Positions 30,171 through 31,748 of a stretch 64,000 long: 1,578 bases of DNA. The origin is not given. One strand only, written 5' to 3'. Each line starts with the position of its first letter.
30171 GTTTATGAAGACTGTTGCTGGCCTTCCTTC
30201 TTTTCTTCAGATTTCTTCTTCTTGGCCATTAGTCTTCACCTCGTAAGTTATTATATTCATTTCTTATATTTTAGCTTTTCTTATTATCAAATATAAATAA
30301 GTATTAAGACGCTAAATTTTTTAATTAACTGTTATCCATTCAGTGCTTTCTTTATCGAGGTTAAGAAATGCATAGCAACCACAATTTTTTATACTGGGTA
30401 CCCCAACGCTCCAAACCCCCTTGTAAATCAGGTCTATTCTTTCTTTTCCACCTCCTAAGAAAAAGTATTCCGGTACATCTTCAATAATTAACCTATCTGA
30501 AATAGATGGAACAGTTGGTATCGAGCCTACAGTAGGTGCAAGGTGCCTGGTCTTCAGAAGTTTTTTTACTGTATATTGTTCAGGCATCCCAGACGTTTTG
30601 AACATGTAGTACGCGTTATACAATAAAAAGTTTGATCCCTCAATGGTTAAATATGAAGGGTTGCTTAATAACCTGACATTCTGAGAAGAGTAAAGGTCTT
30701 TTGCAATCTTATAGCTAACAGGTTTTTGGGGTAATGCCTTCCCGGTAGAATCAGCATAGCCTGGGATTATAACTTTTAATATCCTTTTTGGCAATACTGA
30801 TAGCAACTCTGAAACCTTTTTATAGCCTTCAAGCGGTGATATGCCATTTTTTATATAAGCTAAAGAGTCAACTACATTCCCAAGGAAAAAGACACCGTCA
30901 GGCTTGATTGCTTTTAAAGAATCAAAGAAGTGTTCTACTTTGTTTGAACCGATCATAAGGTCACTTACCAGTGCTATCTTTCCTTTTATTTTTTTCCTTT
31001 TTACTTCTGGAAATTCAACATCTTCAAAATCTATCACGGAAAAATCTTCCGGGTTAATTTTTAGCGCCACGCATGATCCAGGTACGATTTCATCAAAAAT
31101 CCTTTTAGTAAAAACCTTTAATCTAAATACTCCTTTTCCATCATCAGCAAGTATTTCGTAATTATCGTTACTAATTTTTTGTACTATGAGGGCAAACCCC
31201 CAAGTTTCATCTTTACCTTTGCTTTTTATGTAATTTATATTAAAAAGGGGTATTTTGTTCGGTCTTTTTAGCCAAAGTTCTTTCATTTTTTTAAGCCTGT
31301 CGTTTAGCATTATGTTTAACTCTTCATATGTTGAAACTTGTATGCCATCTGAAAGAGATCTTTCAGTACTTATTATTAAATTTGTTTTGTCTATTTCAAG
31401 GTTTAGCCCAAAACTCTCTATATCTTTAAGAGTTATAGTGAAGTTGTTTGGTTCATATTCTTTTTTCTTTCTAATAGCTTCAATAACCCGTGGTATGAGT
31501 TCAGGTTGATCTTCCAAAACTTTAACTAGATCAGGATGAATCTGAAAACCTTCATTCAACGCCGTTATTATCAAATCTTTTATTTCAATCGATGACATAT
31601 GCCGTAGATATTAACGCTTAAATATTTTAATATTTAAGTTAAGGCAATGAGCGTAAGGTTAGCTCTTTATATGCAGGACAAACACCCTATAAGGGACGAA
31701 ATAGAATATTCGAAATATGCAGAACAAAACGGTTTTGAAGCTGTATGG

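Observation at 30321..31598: DP1 (PolD small subunit) homolog with most of the recalled phosphoesterase metal-ligand residues substituted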

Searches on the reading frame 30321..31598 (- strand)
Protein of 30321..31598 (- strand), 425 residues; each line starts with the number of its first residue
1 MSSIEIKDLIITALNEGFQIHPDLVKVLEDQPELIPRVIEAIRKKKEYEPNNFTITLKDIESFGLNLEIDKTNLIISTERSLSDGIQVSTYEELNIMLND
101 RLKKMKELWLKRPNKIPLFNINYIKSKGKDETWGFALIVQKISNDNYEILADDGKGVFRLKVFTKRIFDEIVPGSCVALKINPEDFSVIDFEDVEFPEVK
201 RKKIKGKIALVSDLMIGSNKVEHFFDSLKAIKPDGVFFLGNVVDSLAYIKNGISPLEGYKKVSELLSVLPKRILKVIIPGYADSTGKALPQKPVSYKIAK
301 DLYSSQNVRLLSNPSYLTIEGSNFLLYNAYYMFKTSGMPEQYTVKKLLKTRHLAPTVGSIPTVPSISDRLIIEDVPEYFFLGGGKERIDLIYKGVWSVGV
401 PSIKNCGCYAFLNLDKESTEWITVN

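Call 3: search_protein_families(library=pfam, proteins=[window:30321-31598:-], max_evalue=1)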
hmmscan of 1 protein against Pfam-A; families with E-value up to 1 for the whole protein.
window:30321-31598:- (425 aa): 1 family
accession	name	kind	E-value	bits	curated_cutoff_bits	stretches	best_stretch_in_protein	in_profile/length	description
PF04042.21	DNA_pol_E_B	-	4.5e-12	46.3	29.1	1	208-382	1-202/210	DNA polymerase alpha/epsilon subunit B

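Call 4: search_protein_families(library=ncbifam, proteins=[window:30321-31598:-], max_evalue=1)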
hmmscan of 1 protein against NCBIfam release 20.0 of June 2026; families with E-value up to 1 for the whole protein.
window:30321-31598:- (425 aa): 6 families
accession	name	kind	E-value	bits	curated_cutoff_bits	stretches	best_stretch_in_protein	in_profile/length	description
NF003118.0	PRK04036.1-3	equivalog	2.9e-31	109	445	1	5-395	4-437/481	DNA-directed DNA polymerase II small subunit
NF003120.0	PRK04036.1-5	equivalog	4.4e-23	81.5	671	2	257-395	359-505/547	DNA-directed DNA polymerase II small subunit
NF003117.0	PRK04036.1-2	equivalog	7.8e-18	64.2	993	1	258-398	456-604/650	DNA-directed DNA polymerase II small subunit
NF003116.0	PRK04036.1-1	equivalog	1.3e-16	60.4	425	1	89-382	147-474/530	DNA-directed DNA polymerase II small subunit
NF003119.0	PRK04036.1-4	equivalog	2.5e-13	49.4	823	1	256-384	393-528/590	DNA-directed DNA polymerase II small subunit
TIGR00318.1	cyaB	equivalog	0.051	13.4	57.95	1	38-73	102-137/174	class IV adenylate cyclase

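Call 5: search_solved_structures(query=window:30321-31598:-, max_evalue=10, show_alignments=3)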
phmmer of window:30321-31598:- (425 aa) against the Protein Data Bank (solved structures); distinct sequences matched with E-value up to 10: 12.
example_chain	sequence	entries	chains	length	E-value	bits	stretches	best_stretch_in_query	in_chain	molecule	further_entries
6knb_A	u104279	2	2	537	1.6e-16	63.3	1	98-396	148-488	DNA polymerase II small subunit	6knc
6hms_A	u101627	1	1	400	8.2e-16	60.9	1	256-398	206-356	DNA polymerase II small subunit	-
6hmf_A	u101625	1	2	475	1.1e-15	60.6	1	256-398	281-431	DNA polymerase II small subunit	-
6t8h_A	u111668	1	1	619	2.3e-15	59.5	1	256-398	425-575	DNA polymerase II small subunit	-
8ppt_A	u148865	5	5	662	2.8e-15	59.2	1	256-398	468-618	DNA polymerase II small subunit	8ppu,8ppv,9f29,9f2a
5ihe_A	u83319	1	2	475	6.9e-15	57.9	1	256-398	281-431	DNA polymerase II small subunit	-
6s1m_B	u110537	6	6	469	1.9e-06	30.1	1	252-384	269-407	DNA polymerase delta subunit 2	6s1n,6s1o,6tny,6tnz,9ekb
3e0j_A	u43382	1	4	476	1.9e-06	30.1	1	252-384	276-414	DNA polymerase subunit delta-2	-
2qgn_A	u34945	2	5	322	1.1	11.1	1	146-225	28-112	tRNA delta(2)-isopentenylpyrophosphate transferase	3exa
9twb_C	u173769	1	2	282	1.1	11.1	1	2-64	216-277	Serine/threonine-protein kinase B-raf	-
9rtq_B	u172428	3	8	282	1.1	11.1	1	2-64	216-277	Serine/threonine-protein kinase B-raf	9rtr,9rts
6u2h_C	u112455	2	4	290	1.4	10.8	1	2-66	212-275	Serine/threonine-protein kinase B-raf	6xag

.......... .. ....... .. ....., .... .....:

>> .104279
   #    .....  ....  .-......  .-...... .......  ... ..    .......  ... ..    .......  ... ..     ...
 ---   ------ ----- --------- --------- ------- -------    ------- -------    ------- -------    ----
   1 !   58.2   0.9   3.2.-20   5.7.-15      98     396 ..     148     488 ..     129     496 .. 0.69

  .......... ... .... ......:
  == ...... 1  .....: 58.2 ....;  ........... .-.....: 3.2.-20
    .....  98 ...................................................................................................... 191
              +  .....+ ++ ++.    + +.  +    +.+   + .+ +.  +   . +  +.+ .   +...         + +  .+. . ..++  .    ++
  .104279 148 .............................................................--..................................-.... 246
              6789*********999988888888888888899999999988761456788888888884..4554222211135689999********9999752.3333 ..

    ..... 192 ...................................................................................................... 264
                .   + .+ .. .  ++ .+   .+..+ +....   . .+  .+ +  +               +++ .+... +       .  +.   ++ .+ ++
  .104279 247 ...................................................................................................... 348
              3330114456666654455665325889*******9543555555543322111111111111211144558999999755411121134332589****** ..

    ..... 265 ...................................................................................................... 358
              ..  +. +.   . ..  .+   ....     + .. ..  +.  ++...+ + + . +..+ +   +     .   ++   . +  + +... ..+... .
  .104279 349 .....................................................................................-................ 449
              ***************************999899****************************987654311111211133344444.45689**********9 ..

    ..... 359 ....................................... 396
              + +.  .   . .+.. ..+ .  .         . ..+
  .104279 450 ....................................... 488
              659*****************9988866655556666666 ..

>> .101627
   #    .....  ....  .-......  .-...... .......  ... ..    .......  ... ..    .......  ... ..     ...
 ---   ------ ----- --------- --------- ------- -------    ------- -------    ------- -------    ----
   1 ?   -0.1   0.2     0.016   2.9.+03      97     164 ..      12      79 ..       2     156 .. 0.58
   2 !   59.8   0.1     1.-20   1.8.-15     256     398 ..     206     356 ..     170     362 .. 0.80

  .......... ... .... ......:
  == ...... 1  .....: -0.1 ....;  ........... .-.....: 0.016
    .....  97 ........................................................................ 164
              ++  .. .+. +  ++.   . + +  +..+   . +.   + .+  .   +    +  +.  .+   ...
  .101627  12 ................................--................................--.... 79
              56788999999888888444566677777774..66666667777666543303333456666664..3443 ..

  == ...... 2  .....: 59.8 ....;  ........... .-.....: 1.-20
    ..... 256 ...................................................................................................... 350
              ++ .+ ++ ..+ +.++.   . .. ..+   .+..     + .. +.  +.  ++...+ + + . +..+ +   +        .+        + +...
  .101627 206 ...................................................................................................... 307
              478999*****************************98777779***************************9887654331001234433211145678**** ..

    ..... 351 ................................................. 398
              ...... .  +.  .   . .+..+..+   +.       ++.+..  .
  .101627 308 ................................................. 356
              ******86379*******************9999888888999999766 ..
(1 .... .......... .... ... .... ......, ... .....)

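Call 10: find_homologous_proteins(query=window:30321-31598:-, max_evalue=0.001)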
Query window:30321-31598:- (425 aa): 77 proteins with E <= 0.001 among 6258 candidates.
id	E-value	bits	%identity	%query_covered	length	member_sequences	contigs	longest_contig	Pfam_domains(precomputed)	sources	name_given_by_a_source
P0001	4.5e-258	874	91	100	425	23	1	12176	PF04042.22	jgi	jgi:DNA polymerase II small subunit/DNA polymerase delta subunit B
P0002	5.7e-242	821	85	100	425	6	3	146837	PF04042.22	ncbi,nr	ncbi:MAG: hypothetical protein ACP5LF_01450 [Nitrososphaeria archaeon]|nr:hypothetical protein [Cone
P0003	3.5e-229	779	80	99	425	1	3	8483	PF04042.22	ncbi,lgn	-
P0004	1.1e-199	681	85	83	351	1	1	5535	PF04042.22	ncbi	-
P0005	3.3e-179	614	62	100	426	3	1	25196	PF04042.22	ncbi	-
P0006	1.6e-171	589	58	100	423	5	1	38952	PF04042.22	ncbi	ncbi:MAG: hypothetical protein ACP5LW_02010 [Nitrososphaeria archaeon]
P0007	1.5e-25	108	29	92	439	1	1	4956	PF04042.22,PF00149.34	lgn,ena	-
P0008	7.4e-22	96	26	98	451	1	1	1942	PF04042.22,PF00149.34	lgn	-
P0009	1.8e-21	95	25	92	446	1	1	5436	PF04042.22,PF00149.34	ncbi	-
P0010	1.6e-17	81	28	66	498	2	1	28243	PF04042.22,PF12850.13,PF00149.34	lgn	-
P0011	1.2e-16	79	26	89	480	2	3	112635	PF04042.22,PF00149.34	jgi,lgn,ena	jgi:DNA polymerase II small subunit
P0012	1.3e-16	79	34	39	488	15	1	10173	PF04042.22,PF12850.13,PF00149.34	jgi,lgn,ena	-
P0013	2.8e-16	77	27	95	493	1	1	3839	PF04042.22,PF12850.13,PF00149.34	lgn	-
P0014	4.5e-16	77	25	85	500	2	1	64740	PF04042.22,PF00149.34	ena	-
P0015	6.5e-15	73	29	56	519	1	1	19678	PF04042.22,PF12850.13,PF00149.34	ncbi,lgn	ncbi:MAG: DNA-directed DNA polymerase II small subunit [Candidatus Bathyarchaeia archaeon]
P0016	7.1e-15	73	27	77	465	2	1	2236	PF04042.22,PF00149.34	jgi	-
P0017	5.9e-13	66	30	56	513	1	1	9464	PF04042.22,PF12850.13,PF00149.34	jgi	jgi:DNA polymerase II small subunit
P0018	8.3e-13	66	30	50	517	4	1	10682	PF04042.22,PF12850.13,PF00149.34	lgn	-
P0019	2.3e-12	65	29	50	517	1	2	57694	PF04042.22,PF12850.13,PF00149.34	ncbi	-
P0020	2.4e-12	64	27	72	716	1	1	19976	PF04042.22,PF22317.2,PF00149.34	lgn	-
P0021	9.3e-12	63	25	73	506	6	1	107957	PF04042.22,PF12850.13,PF00149.34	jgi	-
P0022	9.4e-12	62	28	55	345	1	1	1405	PF04042.22,PF12850.13,PF00149.34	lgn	-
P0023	1.6e-11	62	29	50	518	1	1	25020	PF04042.22,PF12850.13,PF00149.34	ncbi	-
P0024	7.3e-11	60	38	29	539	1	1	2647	PF04042.22,PF00149.34,PF01336.32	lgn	-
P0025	7.7e-11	59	26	71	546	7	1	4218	PF04042.22,PF00149.34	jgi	jgi:DNA polymerase II small subunit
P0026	1.0e-10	59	27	55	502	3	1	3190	PF04042.22,PF00149.34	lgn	-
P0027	1.2e-10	59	30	49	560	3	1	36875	PF04042.22,PF00149.34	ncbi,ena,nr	ncbi:MAG: DNA polymerase II small subunit [Candidatus Heimdallarchaeota archaeon LC_2]|nr:MAG: DNA p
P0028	1.9e-10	58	26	74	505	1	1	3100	PF04042.22,PF00149.34,PF01336.32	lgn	-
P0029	2.1e-10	58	28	62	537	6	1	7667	PF04042.22,PF12850.13,PF00149.34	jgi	-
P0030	2.9e-10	58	32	45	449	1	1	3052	PF04042.22,PF00149.34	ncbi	-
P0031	3.5e-10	57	27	74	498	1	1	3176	PF04042.22,PF00149.34,PF01336.32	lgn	-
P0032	3.7e-10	57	26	77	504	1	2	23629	PF04042.22,PF12850.13,PF00149.34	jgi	-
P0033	3.9e-10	57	25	77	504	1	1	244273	PF04042.22,PF12850.13,PF00149.34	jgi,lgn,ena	-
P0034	4.9e-10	57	28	60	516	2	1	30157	PF04042.22,PF12850.13,PF00149.34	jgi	-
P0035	5.0e-10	57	28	60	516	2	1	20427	PF04042.22,PF12850.13,PF00149.34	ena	-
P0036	5.4e-10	57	29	52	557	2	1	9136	PF04042.22,PF00149.34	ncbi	-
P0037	5.6e-10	57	28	60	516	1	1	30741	PF04042.22,PF12850.13,PF00149.34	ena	-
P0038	5.7e-10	57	28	68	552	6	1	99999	PF04042.22,PF00149.34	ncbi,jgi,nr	ncbi:MAG TPA: hypothetical protein HA218_01925 [Nanoarchaeota archaeon]|nr:hypothetical protein [Nan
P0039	6.6e-10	56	29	60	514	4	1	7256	PF04042.22,PF12850.13,PF00149.34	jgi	jgi:DNA polymerase II small subunit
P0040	8.7e-10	56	30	60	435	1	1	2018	PF04042.22,PF12850.13,PF00149.34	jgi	jgi:DNA polymerase II small subunit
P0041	1.1e-9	56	29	50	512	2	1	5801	PF04042.22,PF12850.13,PF00149.34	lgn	-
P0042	1.3e-9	55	32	41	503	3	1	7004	PF04042.22,PF12850.13,PF00149.34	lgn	-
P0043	1.7e-9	55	25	77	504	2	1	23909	PF04042.22,PF12850.13,PF00149.34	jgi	-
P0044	2.4e-9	55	27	73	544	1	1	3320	PF04042.22,PF00149.34,PF01336.32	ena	-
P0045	2.5e-9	55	27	50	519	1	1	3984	PF04042.22,PF12850.13,PF00149.34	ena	-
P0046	3.3e-9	54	28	55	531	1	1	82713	PF04042.22,PF12850.13,PF00149.34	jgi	-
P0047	4.7e-9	54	29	54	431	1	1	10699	PF04042.22,PF00149.34,PF01336.32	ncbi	-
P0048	7.9e-9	53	30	56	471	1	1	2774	PF04042.22,PF12850.13,PF00149.34,PF01336.32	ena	-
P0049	8.1e-9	53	29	68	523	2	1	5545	PF04042.22,PF00149.34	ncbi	-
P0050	8.6e-9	53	27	60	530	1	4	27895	PF04042.22,PF12850.13,PF00149.34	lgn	-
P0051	1.1e-8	52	29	50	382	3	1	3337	PF04042.22,PF00149.34,PF01336.32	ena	-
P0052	1.8e-8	52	36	32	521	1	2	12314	PF04042.22,PF00149.34,PF01336.32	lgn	-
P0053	4.3e-8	50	29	61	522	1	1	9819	PF04042.22,PF00149.34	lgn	-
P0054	4.6e-8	50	27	52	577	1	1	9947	PF04042.22,PF00149.34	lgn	-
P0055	7.6e-8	50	29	42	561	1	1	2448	PF04042.22,PF00149.34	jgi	jgi:DNA polymerase II small subunit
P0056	7.6e-8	50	26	50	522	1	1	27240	PF04042.22,PF12850.13,PF00149.34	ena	-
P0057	7.8e-8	50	28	49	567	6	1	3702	PF04042.22,PF00149.34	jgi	jgi:DNA polymerase II small subunit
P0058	7.8e-8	50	23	70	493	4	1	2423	PF04042.22,PF12850.13,PF00149.34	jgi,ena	-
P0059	8.1e-8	50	26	73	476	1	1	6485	PF04042.22,PF00149.34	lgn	-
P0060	9.0e-8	49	25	72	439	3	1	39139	PF04042.22,PF00149.34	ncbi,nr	ncbi:MAG: DNA-directed DNA polymerase II small subunit [Thermoplasmata archaeon]|nr:DNA-directed DNA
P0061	9.2e-8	49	28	49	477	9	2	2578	PF04042.22,PF00149.34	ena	-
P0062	2.7e-7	48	25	71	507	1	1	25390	PF04042.22,PF00149.34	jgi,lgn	jgi:DNA polymerase II small subunit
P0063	3.0e-7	48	28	67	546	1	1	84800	PF04042.22,PF00149.34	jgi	-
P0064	3.2e-7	48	26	44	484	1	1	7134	PF04042.22,PF00149.34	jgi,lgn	jgi:DNA polymerase II small subunit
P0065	1.2e-6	46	24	76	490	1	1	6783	PF04042.22,PF00149.34,PF01336.32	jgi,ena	-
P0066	2.0e-6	45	27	50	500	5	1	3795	PF04042.22,PF12850.13,PF00149.34,PF01336.32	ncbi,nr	ncbi:MAG: metallophosphoesterase, partial [Nanoarchaeota archaeon]|nr:metallophosphoesterase [Nanoar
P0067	2.5e-6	45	28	45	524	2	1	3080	PF04042.22,PF12850.13,PF00149.34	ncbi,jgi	jgi:DNA polymerase II small subunit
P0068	3.6e-6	44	29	44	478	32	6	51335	PF04042.22,PF12850.13,PF00149.34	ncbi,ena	-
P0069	4.7e-6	44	27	67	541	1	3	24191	PF04042.22,PF00149.34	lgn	-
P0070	7.3e-6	43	24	92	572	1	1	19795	PF04042.22,PF00149.34,PF01336.32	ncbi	ncbi:MAG: metallophosphoesterase [Candidatus Hodarchaeota archaeon]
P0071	1.4e-5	42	38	24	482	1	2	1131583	PF04042.22,PF12850.13,PF00149.34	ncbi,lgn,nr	ncbi:MAG: metallophosphoesterase [Candidatus Woesearchaeota archaeon]|nr:MAG: metallophosphoesterase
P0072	1.4e-5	42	24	73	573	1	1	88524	PF04042.22,PF00149.34,PF01336.32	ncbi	ncbi:MAG: metallophosphoesterase [Promethearchaeota archaeon]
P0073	2.0e-5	42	28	45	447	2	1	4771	PF04042.22,PF12850.13,PF00149.34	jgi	-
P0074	2.2e-5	41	24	91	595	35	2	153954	PF04042.22,PF00149.34,PF01336.32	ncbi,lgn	-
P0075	3.3e-5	41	29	52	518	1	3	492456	PF04042.22,PF00149.34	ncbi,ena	ncbi:MAG: DNA-directed DNA polymerase II small subunit [Candidatus Woesearchaeota archaeon]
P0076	3.4e-5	41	27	41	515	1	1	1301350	PF04042.22,PF00149.34,PF01336.32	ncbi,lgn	-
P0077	1.9e-4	38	29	47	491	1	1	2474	PF04042.22,PF00149.34,PF01336.32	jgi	jgi:DNA polymerase II small subunit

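Call 20: list_cluster_members(proteins=[window:30321-31595:-, P0001, P0002, P0003, P0005, P0006, P0007, P0008, P0009, P0011])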
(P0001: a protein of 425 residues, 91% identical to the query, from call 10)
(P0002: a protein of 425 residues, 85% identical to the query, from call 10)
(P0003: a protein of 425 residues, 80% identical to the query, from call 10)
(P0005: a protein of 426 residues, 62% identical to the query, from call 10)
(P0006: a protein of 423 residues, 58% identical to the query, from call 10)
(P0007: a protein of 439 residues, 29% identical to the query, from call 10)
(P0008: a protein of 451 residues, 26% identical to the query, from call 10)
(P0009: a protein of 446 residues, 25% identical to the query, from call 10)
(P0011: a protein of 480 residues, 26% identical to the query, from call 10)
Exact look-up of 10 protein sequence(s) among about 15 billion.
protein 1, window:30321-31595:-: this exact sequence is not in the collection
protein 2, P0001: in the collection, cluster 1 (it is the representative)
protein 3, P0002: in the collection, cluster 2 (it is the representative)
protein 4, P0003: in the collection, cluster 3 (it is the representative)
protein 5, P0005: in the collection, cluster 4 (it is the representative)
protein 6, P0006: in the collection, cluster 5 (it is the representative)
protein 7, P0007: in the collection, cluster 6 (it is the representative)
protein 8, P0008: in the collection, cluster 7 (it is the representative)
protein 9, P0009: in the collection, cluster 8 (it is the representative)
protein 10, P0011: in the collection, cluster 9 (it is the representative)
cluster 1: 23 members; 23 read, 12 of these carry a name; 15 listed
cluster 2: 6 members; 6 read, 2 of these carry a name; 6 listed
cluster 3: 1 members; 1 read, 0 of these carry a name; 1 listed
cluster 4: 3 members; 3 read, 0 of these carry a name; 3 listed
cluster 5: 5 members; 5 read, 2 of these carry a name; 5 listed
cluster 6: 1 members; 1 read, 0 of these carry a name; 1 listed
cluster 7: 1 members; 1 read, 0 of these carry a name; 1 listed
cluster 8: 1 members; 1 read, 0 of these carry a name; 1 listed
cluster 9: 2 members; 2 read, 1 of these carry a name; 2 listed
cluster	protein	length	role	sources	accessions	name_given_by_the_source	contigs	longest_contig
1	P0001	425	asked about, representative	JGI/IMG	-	DNA polymerase II small subunit/DNA polymerase delta subunit B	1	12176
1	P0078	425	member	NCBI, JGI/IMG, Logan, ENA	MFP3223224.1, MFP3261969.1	MAG: hypothetical protein RXP28_03910 [Nitrososphaeria archaeon] | Archaeal DNA polymerase II, small subunit/DNA polymerase delta, subunit B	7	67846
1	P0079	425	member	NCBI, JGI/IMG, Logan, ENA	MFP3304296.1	MAG: hypothetical protein RXO34_02820 [Nitrososphaeria archaeon] | DNA polymerase II small subunit/DNA polymerase delta subunit B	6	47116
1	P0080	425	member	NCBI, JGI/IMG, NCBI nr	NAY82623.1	MAG: hypothetical protein GU362_07135 [Thaumarchaeota archaeon] | DNA polymerase II small subunit/DNA polymerase delta subunit B | hypothetical protein [Nitrososphaerota archaeon]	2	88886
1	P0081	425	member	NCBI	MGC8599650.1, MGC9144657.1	MAG: hypothetical protein ACP5LX_01135 [Nitrososphaeria archaeon]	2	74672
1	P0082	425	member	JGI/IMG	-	DNA polymerase II small subunit/DNA polymerase delta subunit B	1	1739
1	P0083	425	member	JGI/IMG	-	DNA polymerase II small subunit/DNA polymerase delta subunit B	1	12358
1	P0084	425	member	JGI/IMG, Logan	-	DNA polymerase II small subunit/DNA polymerase delta subunit B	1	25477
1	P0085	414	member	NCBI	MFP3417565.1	MAG: hypothetical protein RXO71_04710, partial [Nitrososphaeria archaeon]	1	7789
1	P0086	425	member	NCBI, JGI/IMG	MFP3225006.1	MAG: hypothetical protein RXR30_04340 [Nitrososphaeria archaeon]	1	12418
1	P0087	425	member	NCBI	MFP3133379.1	MAG: hypothetical protein RXR19_04690 [Nitrososphaeria archaeon]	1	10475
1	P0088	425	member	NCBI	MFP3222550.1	MAG: hypothetical protein RXR21_02605 [Nitrososphaeria archaeon]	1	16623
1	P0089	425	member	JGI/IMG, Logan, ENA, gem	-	-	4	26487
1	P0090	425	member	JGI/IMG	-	-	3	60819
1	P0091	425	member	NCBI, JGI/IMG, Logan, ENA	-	-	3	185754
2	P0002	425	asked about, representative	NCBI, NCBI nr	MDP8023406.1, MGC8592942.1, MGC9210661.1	MAG: hypothetical protein ACP5LF_01450 [Nitrososphaeria archaeon] | hypothetical protein [Conexivisphaerales archaeon]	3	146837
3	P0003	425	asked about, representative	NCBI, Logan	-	-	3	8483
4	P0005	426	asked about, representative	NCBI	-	-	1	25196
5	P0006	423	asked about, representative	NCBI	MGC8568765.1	MAG: hypothetical protein ACP5LW_02010 [Nitrososphaeria archaeon]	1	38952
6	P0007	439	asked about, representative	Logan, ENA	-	-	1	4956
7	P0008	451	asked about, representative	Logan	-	-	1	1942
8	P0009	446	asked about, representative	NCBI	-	-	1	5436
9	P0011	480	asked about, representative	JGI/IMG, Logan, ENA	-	DNA polymerase II small subunit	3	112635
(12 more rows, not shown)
